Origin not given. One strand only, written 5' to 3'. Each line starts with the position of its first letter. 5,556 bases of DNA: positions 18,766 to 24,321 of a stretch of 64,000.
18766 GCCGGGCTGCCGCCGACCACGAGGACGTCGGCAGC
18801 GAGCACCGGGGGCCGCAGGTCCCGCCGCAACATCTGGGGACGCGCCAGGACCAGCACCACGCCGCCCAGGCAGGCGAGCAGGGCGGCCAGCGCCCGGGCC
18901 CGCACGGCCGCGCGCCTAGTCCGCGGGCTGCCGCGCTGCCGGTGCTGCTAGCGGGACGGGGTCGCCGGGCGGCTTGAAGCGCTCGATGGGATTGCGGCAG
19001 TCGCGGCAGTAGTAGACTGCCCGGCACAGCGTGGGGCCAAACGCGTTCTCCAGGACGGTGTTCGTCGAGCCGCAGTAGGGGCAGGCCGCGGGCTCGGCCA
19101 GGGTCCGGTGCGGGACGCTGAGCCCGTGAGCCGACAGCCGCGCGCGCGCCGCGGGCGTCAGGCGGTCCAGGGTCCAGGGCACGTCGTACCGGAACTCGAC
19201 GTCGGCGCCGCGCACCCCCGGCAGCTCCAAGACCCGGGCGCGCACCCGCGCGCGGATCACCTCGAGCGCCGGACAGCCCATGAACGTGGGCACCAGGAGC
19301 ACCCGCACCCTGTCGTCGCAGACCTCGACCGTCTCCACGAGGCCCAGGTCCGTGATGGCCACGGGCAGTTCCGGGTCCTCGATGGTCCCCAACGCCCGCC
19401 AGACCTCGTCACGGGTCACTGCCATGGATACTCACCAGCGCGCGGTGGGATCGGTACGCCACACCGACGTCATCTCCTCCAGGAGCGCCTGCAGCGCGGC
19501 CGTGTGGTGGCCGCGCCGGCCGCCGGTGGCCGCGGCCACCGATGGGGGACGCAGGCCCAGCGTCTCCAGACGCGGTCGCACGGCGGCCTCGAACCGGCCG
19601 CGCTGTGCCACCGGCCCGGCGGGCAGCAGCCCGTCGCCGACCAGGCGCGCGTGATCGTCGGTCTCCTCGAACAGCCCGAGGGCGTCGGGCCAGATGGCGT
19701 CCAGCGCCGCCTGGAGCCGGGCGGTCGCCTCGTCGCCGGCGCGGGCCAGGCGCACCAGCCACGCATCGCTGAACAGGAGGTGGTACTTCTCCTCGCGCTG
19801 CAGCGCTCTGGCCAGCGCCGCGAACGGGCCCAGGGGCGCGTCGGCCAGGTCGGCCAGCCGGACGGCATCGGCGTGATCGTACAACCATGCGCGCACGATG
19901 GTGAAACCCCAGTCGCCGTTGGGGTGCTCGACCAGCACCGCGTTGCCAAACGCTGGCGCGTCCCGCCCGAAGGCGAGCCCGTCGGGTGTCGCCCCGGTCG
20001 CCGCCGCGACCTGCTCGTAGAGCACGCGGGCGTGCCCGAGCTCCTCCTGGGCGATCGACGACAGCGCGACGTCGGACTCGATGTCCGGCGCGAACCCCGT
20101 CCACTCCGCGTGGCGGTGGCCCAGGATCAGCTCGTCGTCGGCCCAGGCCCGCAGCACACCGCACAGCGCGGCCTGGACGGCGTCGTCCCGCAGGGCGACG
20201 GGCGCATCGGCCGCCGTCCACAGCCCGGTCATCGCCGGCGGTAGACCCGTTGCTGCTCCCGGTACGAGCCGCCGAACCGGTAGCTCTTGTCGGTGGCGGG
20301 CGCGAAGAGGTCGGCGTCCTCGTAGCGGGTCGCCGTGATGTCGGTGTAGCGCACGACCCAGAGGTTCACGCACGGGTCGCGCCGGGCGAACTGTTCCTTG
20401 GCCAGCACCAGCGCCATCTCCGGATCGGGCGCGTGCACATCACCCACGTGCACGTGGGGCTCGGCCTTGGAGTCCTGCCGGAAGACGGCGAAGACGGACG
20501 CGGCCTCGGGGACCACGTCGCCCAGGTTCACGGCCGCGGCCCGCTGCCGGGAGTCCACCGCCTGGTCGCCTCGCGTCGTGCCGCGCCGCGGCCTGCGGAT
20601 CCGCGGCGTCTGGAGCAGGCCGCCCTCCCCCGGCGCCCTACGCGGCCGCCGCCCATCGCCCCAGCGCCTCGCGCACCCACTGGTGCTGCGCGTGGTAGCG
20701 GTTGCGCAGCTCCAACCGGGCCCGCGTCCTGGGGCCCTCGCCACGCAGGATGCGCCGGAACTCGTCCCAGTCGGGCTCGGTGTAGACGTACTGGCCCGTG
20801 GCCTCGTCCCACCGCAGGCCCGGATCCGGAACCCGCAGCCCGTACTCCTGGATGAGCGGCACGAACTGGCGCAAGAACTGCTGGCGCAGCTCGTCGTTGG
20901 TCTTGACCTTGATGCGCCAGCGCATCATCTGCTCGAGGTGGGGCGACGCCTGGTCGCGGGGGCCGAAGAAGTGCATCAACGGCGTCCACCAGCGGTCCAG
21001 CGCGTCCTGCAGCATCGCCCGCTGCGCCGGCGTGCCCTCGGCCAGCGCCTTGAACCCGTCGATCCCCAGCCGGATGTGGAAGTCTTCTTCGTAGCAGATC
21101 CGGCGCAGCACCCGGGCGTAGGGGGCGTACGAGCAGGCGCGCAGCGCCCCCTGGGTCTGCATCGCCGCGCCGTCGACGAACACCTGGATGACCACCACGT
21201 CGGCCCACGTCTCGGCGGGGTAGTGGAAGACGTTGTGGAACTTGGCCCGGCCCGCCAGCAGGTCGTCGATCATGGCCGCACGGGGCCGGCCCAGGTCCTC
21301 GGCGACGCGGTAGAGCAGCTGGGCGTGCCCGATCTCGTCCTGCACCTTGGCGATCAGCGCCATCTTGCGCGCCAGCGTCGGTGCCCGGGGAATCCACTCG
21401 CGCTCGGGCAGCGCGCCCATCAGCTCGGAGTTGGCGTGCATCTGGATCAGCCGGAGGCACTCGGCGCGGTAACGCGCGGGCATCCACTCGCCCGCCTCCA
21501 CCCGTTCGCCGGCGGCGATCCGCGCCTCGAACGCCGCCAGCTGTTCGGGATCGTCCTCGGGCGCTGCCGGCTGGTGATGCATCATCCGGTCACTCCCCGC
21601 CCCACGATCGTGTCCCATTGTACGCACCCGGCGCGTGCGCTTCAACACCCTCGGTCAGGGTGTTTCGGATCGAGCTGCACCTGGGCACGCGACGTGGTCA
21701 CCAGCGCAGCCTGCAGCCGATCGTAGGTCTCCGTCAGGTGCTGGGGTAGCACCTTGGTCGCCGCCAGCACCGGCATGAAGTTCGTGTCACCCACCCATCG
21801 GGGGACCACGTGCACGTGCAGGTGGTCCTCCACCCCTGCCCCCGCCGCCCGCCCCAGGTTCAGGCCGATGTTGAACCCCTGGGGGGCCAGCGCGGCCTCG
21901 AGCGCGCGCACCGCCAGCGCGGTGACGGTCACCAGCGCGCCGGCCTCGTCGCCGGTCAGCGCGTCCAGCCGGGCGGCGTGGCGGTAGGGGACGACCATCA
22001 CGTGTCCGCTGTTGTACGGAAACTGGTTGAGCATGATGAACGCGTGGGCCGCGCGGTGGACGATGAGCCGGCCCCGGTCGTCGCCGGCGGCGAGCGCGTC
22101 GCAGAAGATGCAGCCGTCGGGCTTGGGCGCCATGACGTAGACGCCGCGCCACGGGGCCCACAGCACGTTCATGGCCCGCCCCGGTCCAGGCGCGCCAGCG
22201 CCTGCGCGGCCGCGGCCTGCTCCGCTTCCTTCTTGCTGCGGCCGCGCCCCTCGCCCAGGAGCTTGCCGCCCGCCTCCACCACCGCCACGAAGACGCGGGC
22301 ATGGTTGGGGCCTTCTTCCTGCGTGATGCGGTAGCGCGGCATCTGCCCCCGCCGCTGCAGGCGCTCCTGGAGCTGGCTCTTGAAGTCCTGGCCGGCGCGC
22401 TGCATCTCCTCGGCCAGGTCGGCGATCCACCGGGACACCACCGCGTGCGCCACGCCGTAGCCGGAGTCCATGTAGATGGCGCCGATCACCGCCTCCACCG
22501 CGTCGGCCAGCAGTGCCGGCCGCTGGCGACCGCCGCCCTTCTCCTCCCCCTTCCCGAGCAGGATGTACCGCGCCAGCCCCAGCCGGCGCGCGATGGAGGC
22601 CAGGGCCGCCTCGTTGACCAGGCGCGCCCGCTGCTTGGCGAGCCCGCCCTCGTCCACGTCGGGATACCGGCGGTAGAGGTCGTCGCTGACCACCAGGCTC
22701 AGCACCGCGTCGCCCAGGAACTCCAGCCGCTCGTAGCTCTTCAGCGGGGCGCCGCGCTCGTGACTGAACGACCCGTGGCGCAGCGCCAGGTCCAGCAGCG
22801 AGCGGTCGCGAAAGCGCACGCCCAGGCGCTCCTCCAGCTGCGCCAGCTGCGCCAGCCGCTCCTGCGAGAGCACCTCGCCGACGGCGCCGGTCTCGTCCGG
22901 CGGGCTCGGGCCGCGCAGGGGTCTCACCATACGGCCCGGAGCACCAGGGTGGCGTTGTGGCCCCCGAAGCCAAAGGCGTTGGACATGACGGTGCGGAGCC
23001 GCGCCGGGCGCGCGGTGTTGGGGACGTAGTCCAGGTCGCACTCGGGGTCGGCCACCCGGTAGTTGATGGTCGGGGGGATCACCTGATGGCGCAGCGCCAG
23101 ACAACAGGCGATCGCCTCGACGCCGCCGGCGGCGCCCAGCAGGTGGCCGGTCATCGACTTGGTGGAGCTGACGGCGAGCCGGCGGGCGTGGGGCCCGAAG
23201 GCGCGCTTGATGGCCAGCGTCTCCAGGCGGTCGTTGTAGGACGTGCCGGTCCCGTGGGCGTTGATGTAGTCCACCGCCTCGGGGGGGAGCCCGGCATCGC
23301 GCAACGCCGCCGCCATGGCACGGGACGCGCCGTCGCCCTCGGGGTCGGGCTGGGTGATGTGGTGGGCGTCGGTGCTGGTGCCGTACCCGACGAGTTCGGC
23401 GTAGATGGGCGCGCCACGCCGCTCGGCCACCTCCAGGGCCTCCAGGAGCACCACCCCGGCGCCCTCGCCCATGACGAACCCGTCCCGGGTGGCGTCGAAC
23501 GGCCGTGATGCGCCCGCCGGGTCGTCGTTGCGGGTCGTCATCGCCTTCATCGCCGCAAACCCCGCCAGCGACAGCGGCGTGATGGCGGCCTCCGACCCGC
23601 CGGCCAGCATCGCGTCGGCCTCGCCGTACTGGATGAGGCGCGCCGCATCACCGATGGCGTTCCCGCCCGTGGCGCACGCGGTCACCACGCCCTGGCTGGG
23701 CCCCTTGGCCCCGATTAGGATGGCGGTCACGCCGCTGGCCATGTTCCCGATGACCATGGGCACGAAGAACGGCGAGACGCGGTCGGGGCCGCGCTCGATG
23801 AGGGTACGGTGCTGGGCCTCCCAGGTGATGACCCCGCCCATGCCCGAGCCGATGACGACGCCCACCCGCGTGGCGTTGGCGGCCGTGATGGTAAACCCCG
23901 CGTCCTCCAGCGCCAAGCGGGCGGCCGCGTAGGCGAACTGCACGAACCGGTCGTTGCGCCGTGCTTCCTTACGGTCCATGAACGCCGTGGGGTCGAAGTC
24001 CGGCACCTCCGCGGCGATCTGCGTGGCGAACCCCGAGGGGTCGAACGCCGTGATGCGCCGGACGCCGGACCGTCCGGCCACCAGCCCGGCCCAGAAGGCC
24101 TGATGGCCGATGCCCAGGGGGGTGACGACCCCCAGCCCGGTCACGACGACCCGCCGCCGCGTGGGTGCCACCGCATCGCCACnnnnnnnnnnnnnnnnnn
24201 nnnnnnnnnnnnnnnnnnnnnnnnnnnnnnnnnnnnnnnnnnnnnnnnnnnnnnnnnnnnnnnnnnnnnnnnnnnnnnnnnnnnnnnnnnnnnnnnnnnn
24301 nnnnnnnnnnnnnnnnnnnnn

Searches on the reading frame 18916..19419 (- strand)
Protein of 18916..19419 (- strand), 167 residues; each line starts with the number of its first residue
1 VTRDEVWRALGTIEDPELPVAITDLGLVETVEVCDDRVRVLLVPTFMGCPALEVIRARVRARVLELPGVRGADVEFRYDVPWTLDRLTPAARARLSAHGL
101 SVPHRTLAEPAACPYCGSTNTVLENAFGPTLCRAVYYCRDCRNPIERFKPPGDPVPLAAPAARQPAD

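Call 63: search_protein_families(library=pfam, proteins=[window:18916-19419:-], max_evalue=0.00001)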
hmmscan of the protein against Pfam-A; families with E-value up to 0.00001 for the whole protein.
window:18916-19419:- (167 aa): 2 families
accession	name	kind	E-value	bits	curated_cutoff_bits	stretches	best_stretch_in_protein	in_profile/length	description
PF23451.1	Zn_ribbon_PaaD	-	5.4e-21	74.4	27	1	107-149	11-53/53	PaaD zinc beta ribbon domain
PF01883.24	FeS_assembly_P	-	3e-19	69.5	23.5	1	3-74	1-71/73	Iron-sulfur cluster assembly protein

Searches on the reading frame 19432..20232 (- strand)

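Call 63: search_protein_families(library=pfam, proteins=[window:19432-20232:-], max_evalue=0.00001)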
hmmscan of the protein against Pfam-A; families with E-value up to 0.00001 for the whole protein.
window:19432-20232:- (266 aa): 1 family
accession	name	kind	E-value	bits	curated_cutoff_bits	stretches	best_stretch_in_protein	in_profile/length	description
PF05138.18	PaaA_PaaC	-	1.2e-64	218.5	28.5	1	18-266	13-263/263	Phenylacetic acid catabolic protein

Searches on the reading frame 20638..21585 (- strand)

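Call 63: search_protein_families(library=pfam, proteins=[window:20638-21585:-], max_evalue=0.00001)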
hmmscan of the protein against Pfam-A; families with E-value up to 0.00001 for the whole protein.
window:20638-21585:- (315 aa): 1 family
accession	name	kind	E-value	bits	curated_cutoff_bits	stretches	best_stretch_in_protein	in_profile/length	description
PF05138.18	PaaA_PaaC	-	9.8e-83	277.8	28.5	1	29-303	4-263/263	Phenylacetic acid catabolic protein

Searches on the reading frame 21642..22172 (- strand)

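Call 63: search_protein_families(library=pfam, proteins=[window:21642-22172:-], max_evalue=0.00001)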
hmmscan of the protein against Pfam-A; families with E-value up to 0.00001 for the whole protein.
window:21642-22172:- (176 aa): 1 family
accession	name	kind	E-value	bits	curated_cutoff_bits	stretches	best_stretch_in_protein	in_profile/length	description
PF01230.28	HIT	-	7.5e-15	55.8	21.5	1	38-125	9-95/98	HIT domain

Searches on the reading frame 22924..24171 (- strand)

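Call 63: search_protein_families(library=pfam, proteins=[window:22924-24171:-], max_evalue=0.00001)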
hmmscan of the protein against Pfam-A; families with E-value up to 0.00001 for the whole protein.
window:22924-24171:- (415 aa): 3 families
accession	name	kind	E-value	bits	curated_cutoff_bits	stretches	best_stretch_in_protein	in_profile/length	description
PF00109.32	ketoacyl-synt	-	4.4e-62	210.4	20.8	1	6-248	2-251/252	Beta-ketoacyl synthase, N-terminal domain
PF02801.28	Ketoacyl-synt_C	-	1.1e-43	148.5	20.8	1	257-371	1-118/119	Beta-ketoacyl synthase, C-terminal domain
PF00108.29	Thiolase_N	-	8.5e-06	25.8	26.4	0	155-195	74-114/260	Thiolase, N-terminal domain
